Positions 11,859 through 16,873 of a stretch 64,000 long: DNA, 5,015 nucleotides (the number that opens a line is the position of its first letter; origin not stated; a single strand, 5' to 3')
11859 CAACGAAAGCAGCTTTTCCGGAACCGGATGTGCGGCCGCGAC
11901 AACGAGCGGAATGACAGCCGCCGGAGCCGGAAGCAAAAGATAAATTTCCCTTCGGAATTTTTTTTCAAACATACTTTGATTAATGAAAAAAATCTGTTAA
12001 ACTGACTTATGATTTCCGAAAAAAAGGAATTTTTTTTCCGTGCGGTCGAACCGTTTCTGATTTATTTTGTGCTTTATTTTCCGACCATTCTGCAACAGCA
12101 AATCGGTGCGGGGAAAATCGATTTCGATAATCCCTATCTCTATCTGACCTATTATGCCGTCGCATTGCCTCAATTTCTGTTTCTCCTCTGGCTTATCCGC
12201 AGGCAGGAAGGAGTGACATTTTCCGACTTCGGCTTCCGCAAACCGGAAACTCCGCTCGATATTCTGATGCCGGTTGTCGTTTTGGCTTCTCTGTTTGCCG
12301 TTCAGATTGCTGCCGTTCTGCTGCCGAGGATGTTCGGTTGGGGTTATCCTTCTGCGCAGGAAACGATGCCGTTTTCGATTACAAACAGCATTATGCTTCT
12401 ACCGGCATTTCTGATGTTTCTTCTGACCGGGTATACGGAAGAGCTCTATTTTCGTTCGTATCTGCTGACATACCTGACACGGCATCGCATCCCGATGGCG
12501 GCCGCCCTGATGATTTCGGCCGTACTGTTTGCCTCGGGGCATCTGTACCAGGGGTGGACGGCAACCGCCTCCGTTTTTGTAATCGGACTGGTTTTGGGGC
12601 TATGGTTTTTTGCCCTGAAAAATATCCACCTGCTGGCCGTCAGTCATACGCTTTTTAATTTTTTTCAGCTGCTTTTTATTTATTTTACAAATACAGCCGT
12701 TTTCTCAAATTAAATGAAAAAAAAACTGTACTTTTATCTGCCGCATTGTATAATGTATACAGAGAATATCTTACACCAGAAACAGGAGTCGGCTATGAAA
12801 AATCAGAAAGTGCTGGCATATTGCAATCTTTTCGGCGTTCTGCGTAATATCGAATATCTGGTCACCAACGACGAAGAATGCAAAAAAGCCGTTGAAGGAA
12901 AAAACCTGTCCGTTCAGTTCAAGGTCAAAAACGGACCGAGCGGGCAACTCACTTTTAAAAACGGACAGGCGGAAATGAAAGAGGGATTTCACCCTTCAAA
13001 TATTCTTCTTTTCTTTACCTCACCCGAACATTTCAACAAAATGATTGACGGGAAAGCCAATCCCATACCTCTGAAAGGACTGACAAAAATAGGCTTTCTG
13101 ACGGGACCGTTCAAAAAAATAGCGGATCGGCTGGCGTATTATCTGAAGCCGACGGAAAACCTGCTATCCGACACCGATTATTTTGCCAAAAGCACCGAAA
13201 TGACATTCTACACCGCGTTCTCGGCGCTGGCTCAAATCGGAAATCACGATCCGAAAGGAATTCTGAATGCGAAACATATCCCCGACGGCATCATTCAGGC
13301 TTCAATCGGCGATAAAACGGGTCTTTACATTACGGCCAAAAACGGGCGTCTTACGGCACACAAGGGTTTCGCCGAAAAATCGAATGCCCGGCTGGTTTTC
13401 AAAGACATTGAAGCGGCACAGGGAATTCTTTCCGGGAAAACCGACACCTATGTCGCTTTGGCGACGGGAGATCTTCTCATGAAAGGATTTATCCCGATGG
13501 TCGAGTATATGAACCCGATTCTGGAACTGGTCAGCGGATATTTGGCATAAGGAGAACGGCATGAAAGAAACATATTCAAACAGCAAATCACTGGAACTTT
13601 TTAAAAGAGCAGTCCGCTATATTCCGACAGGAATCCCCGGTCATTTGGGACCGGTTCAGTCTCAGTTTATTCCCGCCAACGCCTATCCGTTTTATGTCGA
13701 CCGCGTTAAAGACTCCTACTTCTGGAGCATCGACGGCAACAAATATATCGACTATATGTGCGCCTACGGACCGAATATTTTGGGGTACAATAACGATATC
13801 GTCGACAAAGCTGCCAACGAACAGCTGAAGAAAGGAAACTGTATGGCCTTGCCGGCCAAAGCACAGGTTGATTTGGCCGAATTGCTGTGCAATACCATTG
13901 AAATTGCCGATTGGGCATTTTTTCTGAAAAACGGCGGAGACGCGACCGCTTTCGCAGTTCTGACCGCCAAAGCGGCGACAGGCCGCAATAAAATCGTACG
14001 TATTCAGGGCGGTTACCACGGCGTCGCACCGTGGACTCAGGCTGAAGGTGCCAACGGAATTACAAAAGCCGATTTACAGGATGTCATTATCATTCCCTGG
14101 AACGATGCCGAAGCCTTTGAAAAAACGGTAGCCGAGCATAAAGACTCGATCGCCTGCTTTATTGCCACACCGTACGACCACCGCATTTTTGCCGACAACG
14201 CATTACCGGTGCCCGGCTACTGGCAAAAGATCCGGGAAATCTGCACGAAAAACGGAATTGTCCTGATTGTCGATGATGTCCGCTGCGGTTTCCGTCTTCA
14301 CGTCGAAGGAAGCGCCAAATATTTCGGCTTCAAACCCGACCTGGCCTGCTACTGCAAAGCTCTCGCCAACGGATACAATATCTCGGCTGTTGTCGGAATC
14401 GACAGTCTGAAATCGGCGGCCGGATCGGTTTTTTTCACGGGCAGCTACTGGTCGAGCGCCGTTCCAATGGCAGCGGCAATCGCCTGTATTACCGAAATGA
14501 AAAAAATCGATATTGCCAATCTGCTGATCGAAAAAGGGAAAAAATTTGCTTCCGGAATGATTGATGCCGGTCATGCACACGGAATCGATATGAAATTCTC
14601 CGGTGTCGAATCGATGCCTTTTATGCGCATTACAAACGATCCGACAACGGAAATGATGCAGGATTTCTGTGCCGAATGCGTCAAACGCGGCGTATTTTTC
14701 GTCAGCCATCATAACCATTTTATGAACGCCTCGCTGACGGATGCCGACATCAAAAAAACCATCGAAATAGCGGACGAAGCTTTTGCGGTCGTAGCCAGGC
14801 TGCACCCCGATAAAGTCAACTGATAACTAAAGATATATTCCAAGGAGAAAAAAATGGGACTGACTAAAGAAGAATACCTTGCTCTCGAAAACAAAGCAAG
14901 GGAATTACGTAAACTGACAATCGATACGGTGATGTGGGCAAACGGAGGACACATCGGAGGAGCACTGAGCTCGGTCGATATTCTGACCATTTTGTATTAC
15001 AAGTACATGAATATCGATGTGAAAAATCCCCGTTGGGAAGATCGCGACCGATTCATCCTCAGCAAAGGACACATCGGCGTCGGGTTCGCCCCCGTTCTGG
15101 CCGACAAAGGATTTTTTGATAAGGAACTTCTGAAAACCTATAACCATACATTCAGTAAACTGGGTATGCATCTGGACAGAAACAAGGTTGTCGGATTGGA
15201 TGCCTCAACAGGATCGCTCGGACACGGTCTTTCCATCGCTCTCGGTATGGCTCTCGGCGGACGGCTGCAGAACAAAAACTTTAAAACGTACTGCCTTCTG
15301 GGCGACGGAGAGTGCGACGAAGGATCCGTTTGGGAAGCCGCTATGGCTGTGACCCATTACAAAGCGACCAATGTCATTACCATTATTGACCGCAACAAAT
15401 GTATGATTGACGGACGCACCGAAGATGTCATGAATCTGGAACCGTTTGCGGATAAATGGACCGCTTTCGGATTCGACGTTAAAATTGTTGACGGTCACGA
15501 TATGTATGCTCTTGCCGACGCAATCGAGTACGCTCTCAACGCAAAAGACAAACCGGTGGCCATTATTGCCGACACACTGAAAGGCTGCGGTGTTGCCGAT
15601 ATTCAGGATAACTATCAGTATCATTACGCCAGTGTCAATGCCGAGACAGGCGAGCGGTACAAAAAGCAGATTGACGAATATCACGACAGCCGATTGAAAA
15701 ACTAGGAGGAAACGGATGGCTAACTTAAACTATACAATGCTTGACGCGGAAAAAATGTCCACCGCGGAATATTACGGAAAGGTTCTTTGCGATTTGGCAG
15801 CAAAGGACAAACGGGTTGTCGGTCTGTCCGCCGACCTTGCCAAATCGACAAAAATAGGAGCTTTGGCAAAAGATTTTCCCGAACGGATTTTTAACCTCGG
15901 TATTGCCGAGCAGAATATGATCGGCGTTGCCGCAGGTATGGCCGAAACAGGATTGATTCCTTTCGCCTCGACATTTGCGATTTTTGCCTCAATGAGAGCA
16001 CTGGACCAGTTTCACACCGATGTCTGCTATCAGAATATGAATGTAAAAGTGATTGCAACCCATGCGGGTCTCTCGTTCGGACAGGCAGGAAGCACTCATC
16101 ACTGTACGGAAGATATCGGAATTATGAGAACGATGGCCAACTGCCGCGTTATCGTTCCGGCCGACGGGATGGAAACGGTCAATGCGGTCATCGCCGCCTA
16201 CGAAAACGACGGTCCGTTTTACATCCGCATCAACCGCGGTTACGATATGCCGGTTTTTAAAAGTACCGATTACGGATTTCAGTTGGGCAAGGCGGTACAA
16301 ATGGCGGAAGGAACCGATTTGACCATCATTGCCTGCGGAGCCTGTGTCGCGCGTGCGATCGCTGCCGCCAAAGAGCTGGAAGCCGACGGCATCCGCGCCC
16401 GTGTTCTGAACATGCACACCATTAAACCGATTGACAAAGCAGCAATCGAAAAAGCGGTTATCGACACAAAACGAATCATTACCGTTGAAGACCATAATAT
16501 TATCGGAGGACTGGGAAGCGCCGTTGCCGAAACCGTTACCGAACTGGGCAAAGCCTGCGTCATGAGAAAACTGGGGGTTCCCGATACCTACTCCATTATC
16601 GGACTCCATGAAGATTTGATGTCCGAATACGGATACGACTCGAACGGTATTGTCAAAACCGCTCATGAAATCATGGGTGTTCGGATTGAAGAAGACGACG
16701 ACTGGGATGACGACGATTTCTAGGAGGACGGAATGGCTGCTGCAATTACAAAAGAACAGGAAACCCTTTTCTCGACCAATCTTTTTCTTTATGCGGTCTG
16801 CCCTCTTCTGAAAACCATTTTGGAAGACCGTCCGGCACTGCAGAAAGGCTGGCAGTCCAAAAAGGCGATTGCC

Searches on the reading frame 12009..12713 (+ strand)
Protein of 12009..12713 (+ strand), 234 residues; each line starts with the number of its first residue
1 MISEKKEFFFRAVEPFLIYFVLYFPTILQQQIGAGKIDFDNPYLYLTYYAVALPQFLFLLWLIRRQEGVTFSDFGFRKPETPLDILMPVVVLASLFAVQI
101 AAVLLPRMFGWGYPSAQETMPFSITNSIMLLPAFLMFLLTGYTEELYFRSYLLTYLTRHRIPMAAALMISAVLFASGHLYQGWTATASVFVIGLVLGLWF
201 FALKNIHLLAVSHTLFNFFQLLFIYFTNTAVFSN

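Call 12: search_protein_families(library=pfam, proteins=[window:12009-12713:+], max_evalue=0.001)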
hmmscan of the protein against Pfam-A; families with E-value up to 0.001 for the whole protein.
window:12009-12713:+ (234 aa): 1 family
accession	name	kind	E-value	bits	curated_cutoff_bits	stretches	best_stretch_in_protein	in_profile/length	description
PF02517.21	Rce1-like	-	1.5e-15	57.7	22.4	1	130-219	5-93/93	Type II CAAX prenyl endopeptidase Rce1-like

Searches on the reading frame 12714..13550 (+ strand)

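Call 12: search_protein_families(library=pfam, proteins=[window:12714-13550:+], max_evalue=0.001)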
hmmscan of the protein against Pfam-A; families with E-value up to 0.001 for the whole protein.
window:12714-13550:+ (278 aa): 1 family
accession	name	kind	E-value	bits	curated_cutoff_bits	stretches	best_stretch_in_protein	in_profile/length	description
PF02036.22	SCP2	-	6.4e-07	30.1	21.3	0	51-118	6-76/101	SCP-2 sterol transfer family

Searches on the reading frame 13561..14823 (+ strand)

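Call 12: search_protein_families(library=pfam, proteins=[window:13561-14823:+], max_evalue=0.001)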
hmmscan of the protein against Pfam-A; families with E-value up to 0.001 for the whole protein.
window:13561-14823:+ (420 aa): 1 family
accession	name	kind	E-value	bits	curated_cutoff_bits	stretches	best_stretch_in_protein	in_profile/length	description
PF00202.27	Aminotran_3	-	1e-36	127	30.5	1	43-388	10-379/403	Aminotransferase class-III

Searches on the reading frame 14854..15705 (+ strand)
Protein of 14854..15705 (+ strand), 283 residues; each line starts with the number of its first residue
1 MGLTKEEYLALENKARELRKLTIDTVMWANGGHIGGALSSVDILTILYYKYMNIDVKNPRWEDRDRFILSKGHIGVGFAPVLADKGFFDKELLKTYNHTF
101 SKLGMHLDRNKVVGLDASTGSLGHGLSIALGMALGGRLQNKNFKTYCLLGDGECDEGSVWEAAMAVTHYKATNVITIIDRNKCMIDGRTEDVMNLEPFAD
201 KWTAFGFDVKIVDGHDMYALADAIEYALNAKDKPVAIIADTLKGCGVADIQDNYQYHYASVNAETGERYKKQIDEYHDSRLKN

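Call 12: search_protein_families(library=pfam, proteins=[window:14854-15705:+], max_evalue=0.001)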
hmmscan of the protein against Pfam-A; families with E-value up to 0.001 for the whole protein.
window:14854-15705:+ (283 aa): 5 families
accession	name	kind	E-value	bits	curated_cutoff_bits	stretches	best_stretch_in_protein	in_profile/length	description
PF00456.26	Transketolase_N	-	3.1e-42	145.2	22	1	15-272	6-274/334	Transketolase, thiamine diphosphate binding domain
PF13292.11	DXP_synthase_N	-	5.1e-11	42.8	21.2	1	122-186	113-176/274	1-deoxy-D-xylulose-5-phosphate synthase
PF00676.26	E1_dh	-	3e-08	33.4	22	1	114-228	95-208/300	Dehydrogenase E1 component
PF09364.15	XFP_N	-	1.6e-05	24.3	23.7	1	90-224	108-244/364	XFP N-terminal domain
PF02775.26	TPP_enzyme_C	-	0.00018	21.8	21.9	1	116-237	24-149/151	Thiamine pyrophosphate enzyme, C-terminal TPP binding domain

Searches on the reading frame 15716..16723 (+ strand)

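Call 12: search_protein_families(library=pfam, proteins=[window:15716-16723:+], max_evalue=0.001)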
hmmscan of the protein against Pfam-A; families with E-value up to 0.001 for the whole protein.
window:15716-16723:+ (335 aa): 4 families
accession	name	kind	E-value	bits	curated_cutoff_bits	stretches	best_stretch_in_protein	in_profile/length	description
PF02779.29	Transket_pyr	-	6.4e-41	140.3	27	1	13-175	2-170/174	Transketolase, pyrimidine binding domain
PF02780.25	Transketolase_C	-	1.4e-30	106.2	25.9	1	191-312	1-124/124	Transketolase, C-terminal domain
PF22613.1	Transketolase_C_1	-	1.6e-06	28.7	27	1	198-252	10-66/113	Transketolase-like TK C-terminal domain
PF17147.9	PFOR_II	-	9.1e-05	23.2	27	1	201-277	2-78/102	Pyruvate:ferredoxin oxidoreductase core domain II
